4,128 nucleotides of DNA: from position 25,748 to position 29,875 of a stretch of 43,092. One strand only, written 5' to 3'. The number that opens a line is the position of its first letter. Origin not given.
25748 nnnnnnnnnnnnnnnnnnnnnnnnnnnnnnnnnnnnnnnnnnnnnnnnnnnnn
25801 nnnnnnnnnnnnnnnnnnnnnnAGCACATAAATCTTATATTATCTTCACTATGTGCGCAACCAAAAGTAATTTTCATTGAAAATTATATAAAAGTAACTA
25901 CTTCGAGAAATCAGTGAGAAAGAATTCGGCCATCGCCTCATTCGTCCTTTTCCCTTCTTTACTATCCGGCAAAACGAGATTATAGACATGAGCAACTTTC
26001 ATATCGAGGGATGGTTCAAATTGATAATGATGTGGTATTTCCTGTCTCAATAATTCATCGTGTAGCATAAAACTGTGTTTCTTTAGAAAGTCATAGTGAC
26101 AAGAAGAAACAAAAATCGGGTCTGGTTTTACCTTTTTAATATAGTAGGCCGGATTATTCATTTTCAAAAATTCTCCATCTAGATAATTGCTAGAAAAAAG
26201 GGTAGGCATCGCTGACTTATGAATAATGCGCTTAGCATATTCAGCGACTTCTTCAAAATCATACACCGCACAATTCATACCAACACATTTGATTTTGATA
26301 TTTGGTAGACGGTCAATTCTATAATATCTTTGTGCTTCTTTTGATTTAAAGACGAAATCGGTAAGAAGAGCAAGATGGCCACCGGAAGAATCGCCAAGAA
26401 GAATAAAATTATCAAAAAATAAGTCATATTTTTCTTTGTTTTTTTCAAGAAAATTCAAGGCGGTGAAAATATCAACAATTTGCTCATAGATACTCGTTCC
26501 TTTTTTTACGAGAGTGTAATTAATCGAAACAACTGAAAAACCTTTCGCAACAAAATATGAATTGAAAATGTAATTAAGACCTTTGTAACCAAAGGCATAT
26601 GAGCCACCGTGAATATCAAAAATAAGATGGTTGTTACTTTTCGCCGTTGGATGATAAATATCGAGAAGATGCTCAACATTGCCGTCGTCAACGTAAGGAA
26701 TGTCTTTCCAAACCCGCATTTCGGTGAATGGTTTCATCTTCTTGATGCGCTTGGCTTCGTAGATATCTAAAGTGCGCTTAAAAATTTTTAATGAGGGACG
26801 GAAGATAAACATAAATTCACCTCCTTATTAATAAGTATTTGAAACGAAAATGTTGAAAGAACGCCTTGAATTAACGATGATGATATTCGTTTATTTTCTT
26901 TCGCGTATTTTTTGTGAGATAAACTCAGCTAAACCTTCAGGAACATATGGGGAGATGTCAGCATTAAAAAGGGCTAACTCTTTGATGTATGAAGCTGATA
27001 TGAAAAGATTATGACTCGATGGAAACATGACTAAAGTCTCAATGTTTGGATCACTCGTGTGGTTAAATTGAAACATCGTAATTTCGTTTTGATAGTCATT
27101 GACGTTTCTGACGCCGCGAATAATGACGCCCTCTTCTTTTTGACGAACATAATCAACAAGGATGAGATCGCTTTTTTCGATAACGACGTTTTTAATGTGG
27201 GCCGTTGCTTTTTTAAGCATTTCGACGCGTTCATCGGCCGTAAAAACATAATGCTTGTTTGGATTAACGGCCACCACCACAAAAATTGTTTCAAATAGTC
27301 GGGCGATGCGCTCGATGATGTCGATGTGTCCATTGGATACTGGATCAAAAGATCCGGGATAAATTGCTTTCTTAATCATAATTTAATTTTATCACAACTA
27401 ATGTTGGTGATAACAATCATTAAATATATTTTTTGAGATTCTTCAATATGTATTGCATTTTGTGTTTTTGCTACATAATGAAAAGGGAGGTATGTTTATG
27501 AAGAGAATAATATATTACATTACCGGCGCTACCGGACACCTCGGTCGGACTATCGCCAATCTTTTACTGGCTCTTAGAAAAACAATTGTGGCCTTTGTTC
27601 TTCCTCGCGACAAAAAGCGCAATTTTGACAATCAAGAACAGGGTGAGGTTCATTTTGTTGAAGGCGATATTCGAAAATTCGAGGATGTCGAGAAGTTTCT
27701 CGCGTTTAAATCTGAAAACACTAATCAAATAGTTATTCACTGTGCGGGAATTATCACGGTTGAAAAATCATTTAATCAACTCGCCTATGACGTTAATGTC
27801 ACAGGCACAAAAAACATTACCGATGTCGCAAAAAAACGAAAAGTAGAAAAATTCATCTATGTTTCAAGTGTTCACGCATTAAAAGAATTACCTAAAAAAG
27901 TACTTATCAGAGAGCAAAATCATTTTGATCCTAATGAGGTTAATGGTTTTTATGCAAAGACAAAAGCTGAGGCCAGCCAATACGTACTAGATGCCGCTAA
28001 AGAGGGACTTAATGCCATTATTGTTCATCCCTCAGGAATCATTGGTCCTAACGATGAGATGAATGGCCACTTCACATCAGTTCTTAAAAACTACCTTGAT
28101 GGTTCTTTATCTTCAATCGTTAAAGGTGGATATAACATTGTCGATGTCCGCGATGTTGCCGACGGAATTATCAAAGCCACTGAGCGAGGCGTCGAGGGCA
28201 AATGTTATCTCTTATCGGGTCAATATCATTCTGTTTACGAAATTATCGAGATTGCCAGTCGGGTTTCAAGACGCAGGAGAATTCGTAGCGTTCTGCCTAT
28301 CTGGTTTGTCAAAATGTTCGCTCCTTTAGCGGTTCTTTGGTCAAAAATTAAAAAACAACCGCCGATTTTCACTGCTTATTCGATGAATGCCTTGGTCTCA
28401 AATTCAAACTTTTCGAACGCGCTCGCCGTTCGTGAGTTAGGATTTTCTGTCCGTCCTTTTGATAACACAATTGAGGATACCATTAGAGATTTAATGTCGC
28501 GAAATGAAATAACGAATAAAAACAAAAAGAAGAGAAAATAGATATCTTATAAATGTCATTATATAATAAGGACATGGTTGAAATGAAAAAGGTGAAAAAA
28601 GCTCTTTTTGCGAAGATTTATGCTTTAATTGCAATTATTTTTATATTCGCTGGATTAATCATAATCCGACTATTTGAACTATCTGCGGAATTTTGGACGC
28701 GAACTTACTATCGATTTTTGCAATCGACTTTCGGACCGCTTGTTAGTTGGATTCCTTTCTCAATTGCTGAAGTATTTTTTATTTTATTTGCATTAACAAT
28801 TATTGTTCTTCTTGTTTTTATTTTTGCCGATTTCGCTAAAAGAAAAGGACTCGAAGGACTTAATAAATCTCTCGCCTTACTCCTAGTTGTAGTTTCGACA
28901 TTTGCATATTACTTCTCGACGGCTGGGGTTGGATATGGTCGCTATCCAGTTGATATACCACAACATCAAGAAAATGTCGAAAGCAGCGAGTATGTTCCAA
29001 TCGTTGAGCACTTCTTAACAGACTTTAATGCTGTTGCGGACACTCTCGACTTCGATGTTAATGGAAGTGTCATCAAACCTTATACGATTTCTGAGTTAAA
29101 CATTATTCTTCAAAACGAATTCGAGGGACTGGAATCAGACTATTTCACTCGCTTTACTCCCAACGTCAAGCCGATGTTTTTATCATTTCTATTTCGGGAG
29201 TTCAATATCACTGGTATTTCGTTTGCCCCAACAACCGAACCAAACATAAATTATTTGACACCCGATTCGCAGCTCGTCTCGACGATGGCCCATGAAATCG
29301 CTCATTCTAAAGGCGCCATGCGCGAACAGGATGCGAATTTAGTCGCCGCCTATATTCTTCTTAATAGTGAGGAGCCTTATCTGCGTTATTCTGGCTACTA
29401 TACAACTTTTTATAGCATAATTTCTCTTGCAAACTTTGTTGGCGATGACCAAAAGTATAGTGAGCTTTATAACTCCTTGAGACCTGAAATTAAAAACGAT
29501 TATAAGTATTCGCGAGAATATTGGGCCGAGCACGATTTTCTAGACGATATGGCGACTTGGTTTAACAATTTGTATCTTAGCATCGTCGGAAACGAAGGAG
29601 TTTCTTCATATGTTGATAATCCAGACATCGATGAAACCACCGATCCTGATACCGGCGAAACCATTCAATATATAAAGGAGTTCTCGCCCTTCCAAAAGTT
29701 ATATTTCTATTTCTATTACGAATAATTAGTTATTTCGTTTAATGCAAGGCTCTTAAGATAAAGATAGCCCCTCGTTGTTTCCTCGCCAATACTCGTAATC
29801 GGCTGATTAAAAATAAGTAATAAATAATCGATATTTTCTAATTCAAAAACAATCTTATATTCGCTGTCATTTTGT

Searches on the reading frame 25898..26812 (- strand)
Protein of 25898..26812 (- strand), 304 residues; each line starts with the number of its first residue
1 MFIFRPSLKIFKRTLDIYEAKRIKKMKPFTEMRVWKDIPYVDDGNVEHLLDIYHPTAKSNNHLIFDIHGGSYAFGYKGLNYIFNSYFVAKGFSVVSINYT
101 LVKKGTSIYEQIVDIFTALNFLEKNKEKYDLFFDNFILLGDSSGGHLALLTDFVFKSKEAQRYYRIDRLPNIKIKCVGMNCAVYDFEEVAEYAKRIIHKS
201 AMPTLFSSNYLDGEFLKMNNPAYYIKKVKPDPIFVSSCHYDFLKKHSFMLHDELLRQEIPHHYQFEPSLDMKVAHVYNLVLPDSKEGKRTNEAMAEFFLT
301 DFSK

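Call 65: search_protein_families(library=pfam, proteins=[window:25898-26812:-], max_evalue=0.001)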
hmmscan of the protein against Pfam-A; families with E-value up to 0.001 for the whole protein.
window:25898-26812:- (304 aa): 3 families
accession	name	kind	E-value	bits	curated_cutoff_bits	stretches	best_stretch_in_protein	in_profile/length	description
PF20434.5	BD-FAE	-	1e-25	90.9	26.8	1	50-237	1-196/215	BD-FAE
PF07859.19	Abhydrolase_3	-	2.7e-10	40.8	25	1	65-260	2-195/210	alpha/beta hydrolase fold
PF10340.15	Say1_Mug180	-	0.00023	20.6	21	1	62-156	123-215/374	Steryl acetyl hydrolase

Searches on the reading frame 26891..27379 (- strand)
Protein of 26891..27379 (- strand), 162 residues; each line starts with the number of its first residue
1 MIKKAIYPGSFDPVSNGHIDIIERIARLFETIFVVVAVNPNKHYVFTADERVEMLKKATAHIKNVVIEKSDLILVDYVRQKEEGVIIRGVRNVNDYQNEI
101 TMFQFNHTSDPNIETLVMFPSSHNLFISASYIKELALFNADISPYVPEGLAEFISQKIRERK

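Call 65: search_protein_families(library=pfam, proteins=[window:26891-27379:-], max_evalue=0.001)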
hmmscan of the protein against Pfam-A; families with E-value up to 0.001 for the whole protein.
window:26891-27379:- (162 aa): 2 families
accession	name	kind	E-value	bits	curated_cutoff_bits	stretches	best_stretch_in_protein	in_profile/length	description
PF01467.32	CTP_transf_like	-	5.9e-23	82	21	1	6-134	1-132/133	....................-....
PF08218.17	Citrate_ly_lig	-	1.3e-05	25.4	20.9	1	12-75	9-70/182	Citrate lyase ligase C-terminal domain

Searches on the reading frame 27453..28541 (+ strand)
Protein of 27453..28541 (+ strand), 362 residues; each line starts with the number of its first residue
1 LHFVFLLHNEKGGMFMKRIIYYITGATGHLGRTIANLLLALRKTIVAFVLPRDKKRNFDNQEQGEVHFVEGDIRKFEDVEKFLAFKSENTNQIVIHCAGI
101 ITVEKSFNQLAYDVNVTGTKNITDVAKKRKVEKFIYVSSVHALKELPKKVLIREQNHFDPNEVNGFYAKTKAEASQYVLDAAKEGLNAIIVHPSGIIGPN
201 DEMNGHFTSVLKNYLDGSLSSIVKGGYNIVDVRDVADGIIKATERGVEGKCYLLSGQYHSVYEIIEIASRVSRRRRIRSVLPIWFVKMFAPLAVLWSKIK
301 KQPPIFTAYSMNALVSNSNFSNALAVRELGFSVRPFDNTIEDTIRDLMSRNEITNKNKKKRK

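Call 3: search_protein_families(library=pfam, proteins=[window:27453-28541:+], max_evalue=0.01)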
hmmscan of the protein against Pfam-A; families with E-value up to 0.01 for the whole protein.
window:27453-28541:+ (362 aa): 11 families
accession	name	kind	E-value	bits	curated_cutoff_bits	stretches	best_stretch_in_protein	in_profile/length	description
PF01370.27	Epimerase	-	9.5e-30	104.2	20.9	1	22-250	2-235/240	NAD dependent epimerase/dehydratase family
PF01073.25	3Beta_HSD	-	7.8e-24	84.6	22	1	23-242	2-228/280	3-beta hydroxysteroid dehydrogenase/isomerase family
PF07993.18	NAD_binding_4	-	8.7e-19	68.1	20.1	1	23-224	1-232/258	Male sterility protein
PF13460.12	NAD_binding_10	-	1.4e-15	58.1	27.2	1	25-199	1-149/184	NAD(P)H-binding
PF16363.11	GDP_Man_Dehyd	-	6.2e-15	55.9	27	1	23-269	2-263/332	GDP-mannose 4,6 dehydratase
PF04321.23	RmlD_sub_bind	-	1.4e-11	44.4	27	1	22-261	4-213/287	RmlD substrate binding domain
PF05368.20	NmrA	-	8.7e-09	35.8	27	1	23-145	7-113/298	NmrA-like family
PF02719.21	Polysacc_synt_2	-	1.2e-08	35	20.2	1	23-142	3-131/293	Polysaccharide biosynthesis protein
PF08659.16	KR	-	1.3e-08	35.4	22.6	1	21-143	3-140/180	KR domain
PF00106.31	adh_short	-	1.6e-06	28.2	26.6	1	22-147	4-144/195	short chain dehydrogenase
PF09798.14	LCD1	-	0.0069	15.3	25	1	53-158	22-105/616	DNA damage checkpoint protein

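Call 4: search_protein_families(library=ncbifam, proteins=[window:27453-28541:+], max_evalue=0.01)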
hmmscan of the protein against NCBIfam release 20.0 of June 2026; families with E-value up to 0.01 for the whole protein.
window:27453-28541:+ (362 aa): 38 families (the best 25 are shown)
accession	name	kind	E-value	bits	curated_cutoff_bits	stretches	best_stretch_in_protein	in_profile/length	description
TIGR03466.1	HpnA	hypoth_equivalog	4.7e-48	163.7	367.65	1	22-348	4-322/327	hopanoid-associated sugar epimerase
NF052578.1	StrlDmthSdmBMthl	equivalog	2.2e-36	126.2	600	1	22-345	4-320/328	sterol demethylase protein SdmB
NF042423.1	oxyalk_red_Shew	equivalog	5.7e-18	65.1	580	1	22-202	12-180/331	2-alkyl-3-oxoalkanoate reductase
TIGR01179.1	galE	equivalog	2.7e-16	59.3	262.3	1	23-190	4-170/332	UDP-glucose 4-epimerase GalE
NF042422.1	oxyalk_red_OleD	equivalog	2.3e-15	56.8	580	1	23-334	5-314/329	2-alkyl-3-oxoalkanoate reductase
TIGR01746.1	Thioester-redct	subfamily_domain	2.7e-13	49.9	213.35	1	23-209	4-212/371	thioester reductase domain-containing protein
NF005539.0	PRK07201.1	equivalog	8.8e-13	47.8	549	1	21-272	3-266/657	SDR family oxidoreductase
TIGR04180.1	EDH_00030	hypoth_equivalog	2e-10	40.3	475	1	23-218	3-197/297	NAD-dependent 4,6-dehydratase LegB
NF041293.1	G6PDh_Azf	equivalog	1.7e-09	37.5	400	1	23-145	7-121/252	NAD-dependent glucose-6-phosphate dehydrogenase Azf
TIGR01214.1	rmlD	equivalog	1.9e-09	37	224.05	1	22-282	3-240/285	dTDP-4-dehydrorhamnose reductase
NF007956.0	PRK10675.1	subfamily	6.8e-09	35.3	394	1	22-180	4-162/338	UDP-glucose 4-epimerase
TIGR02622.1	CDP_4_6_dhtase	equivalog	2.4e-08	33.5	278.45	1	22-155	8-145/352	CDP-glucose 4,6-dehydratase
NF043036.1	ErythonDh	equivalog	1.1e-07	31.4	325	1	23-175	5-157/321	D-erythronate dehydrogenase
NF011728.1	PRK15181.1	equivalog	1.8e-07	30.5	760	1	21-215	18-214/348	Vi polysaccharide biosynthesis UDP-N-acetylglucosaminuronic acid C-4 epimerase TviC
TIGR03589.1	PseB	equivalog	9.2e-07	28.1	407.75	1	22-142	8-128/324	UDP-N-acetylglucosamine 4,6-dehydratase (inverting)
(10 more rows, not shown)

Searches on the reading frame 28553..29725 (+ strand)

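Call 3: search_protein_families(library=pfam, proteins=[window:28553-29725:+], max_evalue=0.01)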
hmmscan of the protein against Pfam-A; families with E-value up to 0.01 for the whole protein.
window:28553-29725:+ (390 aa): 1 family
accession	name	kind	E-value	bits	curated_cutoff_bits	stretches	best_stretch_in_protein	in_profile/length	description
PF12725.13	DUF3810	-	1.7e-55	189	28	1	49-354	2-304/311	Protein of unknown function (DUF3810)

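Call 4: search_protein_families(library=ncbifam, proteins=[window:28553-29725:+], max_evalue=0.01)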
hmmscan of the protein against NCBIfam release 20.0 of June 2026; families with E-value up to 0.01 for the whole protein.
window:28553-29725:+ (390 aa): 0 families
